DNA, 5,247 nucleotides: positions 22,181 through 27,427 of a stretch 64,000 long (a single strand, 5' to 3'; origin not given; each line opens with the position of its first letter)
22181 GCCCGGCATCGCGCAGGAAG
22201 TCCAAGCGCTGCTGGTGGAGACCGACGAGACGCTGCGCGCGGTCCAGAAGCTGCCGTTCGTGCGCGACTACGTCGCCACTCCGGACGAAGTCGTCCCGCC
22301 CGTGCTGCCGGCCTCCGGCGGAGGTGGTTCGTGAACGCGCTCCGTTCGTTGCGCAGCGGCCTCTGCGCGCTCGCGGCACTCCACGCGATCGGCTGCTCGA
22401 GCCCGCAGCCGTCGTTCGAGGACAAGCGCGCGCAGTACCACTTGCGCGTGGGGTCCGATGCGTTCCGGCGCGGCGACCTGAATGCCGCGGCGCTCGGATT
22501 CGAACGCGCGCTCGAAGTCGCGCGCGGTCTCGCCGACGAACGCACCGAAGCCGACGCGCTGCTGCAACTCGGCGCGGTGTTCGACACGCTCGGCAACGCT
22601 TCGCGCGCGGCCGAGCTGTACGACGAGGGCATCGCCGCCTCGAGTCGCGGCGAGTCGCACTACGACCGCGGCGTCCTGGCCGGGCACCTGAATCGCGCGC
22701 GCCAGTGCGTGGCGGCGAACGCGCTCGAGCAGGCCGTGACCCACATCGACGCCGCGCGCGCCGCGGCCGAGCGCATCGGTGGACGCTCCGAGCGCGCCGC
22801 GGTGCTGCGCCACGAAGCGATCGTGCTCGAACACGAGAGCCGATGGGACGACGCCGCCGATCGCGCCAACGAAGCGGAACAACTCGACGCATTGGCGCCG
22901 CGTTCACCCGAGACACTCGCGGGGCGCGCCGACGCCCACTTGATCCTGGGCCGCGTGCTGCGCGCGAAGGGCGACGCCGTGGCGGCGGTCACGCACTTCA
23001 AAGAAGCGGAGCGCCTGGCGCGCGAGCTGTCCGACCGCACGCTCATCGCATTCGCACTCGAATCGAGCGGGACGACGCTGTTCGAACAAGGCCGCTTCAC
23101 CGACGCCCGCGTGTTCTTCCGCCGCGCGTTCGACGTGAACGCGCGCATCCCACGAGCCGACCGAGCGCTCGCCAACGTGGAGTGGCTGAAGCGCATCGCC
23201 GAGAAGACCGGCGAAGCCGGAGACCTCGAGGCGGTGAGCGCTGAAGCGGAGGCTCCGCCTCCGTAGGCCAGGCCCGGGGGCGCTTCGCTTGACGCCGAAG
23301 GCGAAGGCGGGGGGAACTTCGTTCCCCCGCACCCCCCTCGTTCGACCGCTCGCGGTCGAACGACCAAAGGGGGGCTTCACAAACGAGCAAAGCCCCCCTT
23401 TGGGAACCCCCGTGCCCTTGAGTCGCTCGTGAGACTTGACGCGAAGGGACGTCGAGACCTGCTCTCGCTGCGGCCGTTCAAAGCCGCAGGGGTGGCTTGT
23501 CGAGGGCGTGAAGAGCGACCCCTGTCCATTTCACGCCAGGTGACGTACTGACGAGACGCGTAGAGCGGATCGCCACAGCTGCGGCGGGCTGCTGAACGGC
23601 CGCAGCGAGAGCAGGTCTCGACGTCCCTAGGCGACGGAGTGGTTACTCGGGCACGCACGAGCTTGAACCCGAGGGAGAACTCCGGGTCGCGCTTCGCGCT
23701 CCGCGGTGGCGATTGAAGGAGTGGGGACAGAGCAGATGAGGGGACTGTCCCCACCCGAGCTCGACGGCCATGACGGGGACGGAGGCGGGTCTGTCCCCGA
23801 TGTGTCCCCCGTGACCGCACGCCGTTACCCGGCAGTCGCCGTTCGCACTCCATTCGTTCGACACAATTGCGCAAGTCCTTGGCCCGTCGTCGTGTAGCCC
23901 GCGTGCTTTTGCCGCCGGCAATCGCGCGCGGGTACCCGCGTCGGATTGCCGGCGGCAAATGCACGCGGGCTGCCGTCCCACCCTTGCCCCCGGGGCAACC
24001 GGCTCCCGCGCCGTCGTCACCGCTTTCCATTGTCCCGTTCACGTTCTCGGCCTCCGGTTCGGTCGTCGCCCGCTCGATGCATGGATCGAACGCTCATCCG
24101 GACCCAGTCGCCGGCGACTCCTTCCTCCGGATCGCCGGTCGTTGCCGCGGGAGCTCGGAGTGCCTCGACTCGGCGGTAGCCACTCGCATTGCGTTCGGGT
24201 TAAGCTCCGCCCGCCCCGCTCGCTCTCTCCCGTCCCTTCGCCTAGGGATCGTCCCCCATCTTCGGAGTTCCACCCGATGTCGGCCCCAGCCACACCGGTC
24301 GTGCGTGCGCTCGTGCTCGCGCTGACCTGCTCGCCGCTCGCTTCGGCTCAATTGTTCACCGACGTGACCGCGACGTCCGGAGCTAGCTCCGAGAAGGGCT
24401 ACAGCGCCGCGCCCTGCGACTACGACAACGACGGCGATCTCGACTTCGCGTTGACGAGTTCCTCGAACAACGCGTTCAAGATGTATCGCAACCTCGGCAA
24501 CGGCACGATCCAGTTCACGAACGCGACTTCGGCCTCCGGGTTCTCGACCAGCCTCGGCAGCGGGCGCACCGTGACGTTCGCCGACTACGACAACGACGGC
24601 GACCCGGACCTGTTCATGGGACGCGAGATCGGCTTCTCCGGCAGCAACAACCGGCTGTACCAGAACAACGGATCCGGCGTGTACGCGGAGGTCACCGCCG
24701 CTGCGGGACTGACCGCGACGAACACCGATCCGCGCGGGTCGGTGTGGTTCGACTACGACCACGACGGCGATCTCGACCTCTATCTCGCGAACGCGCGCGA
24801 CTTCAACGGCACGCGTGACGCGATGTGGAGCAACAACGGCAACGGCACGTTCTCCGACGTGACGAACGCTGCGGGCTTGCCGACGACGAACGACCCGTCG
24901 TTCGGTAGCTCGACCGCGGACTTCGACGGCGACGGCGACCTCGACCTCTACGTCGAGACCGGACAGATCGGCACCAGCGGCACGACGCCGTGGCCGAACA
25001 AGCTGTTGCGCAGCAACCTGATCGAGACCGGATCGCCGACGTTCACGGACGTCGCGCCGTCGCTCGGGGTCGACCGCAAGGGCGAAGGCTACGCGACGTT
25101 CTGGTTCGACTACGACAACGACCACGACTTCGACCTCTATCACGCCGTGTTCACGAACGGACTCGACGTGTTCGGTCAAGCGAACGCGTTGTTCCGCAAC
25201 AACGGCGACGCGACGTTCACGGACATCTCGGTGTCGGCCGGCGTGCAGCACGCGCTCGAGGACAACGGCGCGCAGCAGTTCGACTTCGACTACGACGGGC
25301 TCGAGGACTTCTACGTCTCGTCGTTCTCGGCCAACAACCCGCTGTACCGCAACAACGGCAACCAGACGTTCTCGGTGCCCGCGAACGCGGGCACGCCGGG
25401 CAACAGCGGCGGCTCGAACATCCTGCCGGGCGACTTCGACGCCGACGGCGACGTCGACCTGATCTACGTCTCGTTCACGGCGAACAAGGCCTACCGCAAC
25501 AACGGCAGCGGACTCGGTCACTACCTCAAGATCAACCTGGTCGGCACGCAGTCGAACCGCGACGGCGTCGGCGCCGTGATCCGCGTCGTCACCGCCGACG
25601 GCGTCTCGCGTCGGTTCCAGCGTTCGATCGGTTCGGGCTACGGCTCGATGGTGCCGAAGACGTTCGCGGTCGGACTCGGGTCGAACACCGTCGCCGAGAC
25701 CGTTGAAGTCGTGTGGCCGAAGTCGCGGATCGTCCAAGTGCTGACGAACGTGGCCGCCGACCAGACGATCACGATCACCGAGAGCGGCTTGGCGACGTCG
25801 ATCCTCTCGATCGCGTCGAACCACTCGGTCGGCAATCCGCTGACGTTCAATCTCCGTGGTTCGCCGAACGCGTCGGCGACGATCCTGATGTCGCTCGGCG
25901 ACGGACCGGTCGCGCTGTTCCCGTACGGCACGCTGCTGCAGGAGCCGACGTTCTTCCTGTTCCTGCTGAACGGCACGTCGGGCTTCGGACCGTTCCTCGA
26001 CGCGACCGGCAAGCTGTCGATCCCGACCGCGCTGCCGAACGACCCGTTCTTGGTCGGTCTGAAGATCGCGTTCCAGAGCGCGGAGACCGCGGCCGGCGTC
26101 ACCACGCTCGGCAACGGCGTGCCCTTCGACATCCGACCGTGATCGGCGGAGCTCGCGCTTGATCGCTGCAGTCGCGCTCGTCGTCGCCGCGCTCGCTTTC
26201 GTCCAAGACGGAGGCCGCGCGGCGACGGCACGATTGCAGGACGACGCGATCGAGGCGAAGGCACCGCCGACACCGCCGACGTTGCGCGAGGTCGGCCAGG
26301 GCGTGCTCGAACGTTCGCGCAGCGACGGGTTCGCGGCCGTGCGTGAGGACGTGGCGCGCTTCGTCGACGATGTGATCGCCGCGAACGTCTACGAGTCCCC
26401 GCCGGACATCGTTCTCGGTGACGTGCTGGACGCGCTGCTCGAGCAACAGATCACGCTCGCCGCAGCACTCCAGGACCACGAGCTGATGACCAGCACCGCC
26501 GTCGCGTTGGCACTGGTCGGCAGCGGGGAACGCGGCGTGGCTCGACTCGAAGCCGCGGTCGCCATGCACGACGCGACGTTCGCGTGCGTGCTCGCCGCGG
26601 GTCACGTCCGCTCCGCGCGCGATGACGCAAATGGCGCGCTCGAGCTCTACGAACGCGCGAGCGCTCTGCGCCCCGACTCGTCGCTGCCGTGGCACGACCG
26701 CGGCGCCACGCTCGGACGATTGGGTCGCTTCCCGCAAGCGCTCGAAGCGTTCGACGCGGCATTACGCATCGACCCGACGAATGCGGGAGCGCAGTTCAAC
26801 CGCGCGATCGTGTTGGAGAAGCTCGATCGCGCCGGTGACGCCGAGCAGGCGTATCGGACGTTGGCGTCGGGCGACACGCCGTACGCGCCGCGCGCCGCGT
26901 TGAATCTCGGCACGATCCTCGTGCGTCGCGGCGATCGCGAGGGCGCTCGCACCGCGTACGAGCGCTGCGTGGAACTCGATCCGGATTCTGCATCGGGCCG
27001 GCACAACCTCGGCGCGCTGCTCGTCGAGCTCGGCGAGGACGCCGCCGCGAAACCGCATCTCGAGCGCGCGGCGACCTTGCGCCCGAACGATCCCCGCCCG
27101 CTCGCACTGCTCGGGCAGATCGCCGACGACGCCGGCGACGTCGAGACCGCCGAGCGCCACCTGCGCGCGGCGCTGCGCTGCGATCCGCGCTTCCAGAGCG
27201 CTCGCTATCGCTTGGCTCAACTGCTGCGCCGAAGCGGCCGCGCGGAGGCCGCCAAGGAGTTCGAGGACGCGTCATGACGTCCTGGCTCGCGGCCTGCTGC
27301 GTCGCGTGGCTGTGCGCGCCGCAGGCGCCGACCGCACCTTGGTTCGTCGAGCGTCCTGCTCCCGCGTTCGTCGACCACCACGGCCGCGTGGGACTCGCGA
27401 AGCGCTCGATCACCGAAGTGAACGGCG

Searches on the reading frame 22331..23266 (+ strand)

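Call 13: search_protein_families(library=pfam, proteins=[window:22331-23266:+])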
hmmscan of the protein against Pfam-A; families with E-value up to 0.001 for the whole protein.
window:22331-23266:+ (311 aa): 9 families
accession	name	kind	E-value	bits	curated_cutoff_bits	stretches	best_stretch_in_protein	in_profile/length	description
PF13424.12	TPR_12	-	1.8e-17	63.7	30.1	2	200-268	3-73/77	Tetratricopeptide repeat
PF17874.7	TPR_MalT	-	3.3e-13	50.1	45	1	186-275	26-115/336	MalT-like TPR region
PF07719.23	TPR_2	-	1e-09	38.2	27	0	200-231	1-32/34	Tetratricopeptide repeat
PF00515.34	TPR_1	-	5.4e-09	35.9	27.8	0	247-270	8-31/34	Tetratricopeptide repeat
PF13432.12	TPR_16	-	5.6e-06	27.1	32.7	0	198-230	29-61/65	Tetratricopeptide repeat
PF13181.12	TPR_8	-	1.4e-05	25.3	25.7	0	200-231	1-32/34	Tetratricopeptide repeat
PF13428.12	TPR_14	-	0.00011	23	23.5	0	247-282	8-43/44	Tetratricopeptide repeat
PF13374.12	TPR_10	-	0.00031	21.1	27.5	0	247-271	9-33/42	Tetratricopeptide repeat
PF13174.12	TPR_6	-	0.00037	21.4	26.3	0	75-98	1-24/33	Tetratricopeptide repeat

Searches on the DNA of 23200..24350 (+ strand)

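Call 11: search_rna_families(source=window, start=23200, end=24350, threshold=evalue, max_evalue=1)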
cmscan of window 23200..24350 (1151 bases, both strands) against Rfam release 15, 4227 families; matches with E-value up to 1: 10.
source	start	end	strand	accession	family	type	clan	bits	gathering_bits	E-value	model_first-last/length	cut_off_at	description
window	23895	23972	+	RF00926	MIR1151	Gene; miRNA;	-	39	90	0.00031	1-110/110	no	MIR1151 microRNA precursor family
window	23896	23971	-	RF03175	MIR3454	Gene; miRNA;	-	36.9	142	1.1e-05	34-113/147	no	MIR3454 microRNA precursor family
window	23895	23972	-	RF00926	MIR1151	Gene; miRNA;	-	35.5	90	0.0019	1-110/110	no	MIR1151 microRNA precursor family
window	23893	23974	+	RF03175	MIR3454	Gene; miRNA;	-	35.4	142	2.9e-05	29-118/147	no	MIR3454 microRNA precursor family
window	23893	23974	-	RF03878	mir-B6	Gene; miRNA;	-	34.4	89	0.014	1-83/83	no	mir-B6 microRNA precursor family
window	23359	23408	-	RF03880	mir-1684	Gene; miRNA;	-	25.8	60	0.015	1-87/87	no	mir-1684 microRNA precursor family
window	23896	23974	+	RF00102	VA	Gene;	-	22.6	62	0.44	1-159/159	no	VA RNA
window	23364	23403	-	RF03371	mir-4788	Gene; miRNA;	-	22.5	91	0.23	20-61/80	no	mir-4788 microRNA precursor family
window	23895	23973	+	RF04084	mir-595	Gene; miRNA;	-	21.9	70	0.058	1-86/86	no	mir-595 microRNA precursor family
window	23912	23955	-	RF03934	mir-m107-1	Gene; miRNA;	-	21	83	0.55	1-65/65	no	mir-m107-1 microRNA precursor family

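Call 68: search_dna_similar(query=window:23267-24276:+, collection=plasmids, mode=distant, max_rows=8)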
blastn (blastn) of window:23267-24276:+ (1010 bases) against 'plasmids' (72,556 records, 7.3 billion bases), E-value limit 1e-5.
No match.

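Call 69: search_dna_similar(query=window:23267-24276:+, collection=phages, mode=distant, max_rows=8)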
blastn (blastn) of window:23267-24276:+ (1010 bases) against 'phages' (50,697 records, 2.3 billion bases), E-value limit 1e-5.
No match.

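Call 83: search_dna_similar(query=window:23267-24110:+, collection=ecoli_genomes, mode=distant, max_rows=5)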
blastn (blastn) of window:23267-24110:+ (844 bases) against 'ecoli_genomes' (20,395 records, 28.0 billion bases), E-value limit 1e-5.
No match.

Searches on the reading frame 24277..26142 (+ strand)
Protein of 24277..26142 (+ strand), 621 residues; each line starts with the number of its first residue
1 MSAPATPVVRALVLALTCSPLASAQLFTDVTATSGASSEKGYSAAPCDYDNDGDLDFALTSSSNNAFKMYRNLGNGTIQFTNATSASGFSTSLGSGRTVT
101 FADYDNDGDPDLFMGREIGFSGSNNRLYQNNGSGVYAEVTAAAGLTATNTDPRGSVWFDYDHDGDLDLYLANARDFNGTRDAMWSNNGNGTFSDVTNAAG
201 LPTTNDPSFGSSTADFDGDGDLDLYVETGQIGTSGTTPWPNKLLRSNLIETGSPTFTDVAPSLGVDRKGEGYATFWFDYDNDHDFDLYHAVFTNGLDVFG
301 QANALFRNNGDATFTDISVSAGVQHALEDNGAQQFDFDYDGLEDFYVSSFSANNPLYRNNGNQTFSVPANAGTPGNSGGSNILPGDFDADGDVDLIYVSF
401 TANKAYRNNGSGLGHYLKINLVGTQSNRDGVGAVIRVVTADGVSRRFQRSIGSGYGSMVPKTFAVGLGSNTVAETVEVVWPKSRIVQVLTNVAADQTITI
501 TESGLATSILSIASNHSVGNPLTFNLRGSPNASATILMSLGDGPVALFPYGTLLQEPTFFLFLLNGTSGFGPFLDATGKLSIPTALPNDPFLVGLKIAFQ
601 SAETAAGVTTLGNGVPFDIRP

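Call 13: search_protein_families(library=pfam, proteins=[window:24277-26142:+])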
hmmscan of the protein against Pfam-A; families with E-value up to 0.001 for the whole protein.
window:24277-26142:+ (621 aa): 3 families
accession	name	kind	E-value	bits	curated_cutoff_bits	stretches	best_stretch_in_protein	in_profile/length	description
PF13517.12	FG-GAP_3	-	1.2e-43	147.9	26.9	4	48-113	1-60/61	FG-GAP-like repeat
PF07593.17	UnbV_ASPIC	-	3.9e-13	49.5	23.4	1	430-499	1-68/68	ASPIC and UnbV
PF01839.29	FG-GAP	-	1.7e-09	37.8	22.1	0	96-115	2-21/37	FG-GAP repeat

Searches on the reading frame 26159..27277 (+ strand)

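Call 51: search_protein_families(library=pfam, proteins=[window:26159-27277:+], max_evalue=0.00001)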
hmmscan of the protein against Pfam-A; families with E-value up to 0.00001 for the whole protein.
window:26159-27277:+ (372 aa): 15 families
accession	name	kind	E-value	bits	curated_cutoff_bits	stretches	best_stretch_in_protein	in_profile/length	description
PF13431.12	TPR_17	-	2.9e-29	99.3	24.4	0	198-230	2-34/34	Tetratricopeptide repeat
PF07719.23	TPR_2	-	4e-28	95.6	27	0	178-208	4-34/34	Tetratricopeptide repeat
PF13414.12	TPR_11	-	2.1e-26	91.8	26.8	2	251-292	1-42/42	TPR repeat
PF00515.34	TPR_1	-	5.6e-25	86.5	27.8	1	178-208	4-34/34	Tetratricopeptide repeat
PF13181.12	TPR_8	-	5.6e-23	79.5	25.7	0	245-276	2-33/34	Tetratricopeptide repeat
PF13428.12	TPR_14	-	2.3e-20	71.5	23.5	0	244-286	1-43/44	Tetratricopeptide repeat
PF14559.12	TPR_19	-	3.4e-20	72.6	25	1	255-321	2-68/68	Tetratricopeptide repeat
PF13432.12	TPR_16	-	2e-16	60.5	32.7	2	182-243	4-64/65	Tetratricopeptide repeat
PF13424.12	TPR_12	-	3.3e-15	56.5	30.1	1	245-308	4-75/77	Tetratricopeptide repeat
PF23914.1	TPR_CcmH_CycH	-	8.2e-13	48.9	42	0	309-364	47-102/158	Cytochrome c-type biogenesis protein H TPR domain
PF13371.12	TPR_9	-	2.1e-11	44.1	35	1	153-211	7-65/73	Tetratricopeptide repeat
PF24575.1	TPR_Slam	-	6.8e-11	43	35.2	0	319-367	54-102/104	Surface lipoprotein assembly modifier, N-terminal TPR repeats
PF13174.12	TPR_6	-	2.3e-08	34.6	26.3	0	246-277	2-33/33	Tetratricopeptide repeat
PF13176.12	TPR_7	-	3.1e-07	30.4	27.9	0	247-276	2-31/36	Tetratricopeptide repeat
PF13374.12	TPR_10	-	3.2e-07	30.6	27.5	0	246-272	4-30/42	Tetratricopeptide repeat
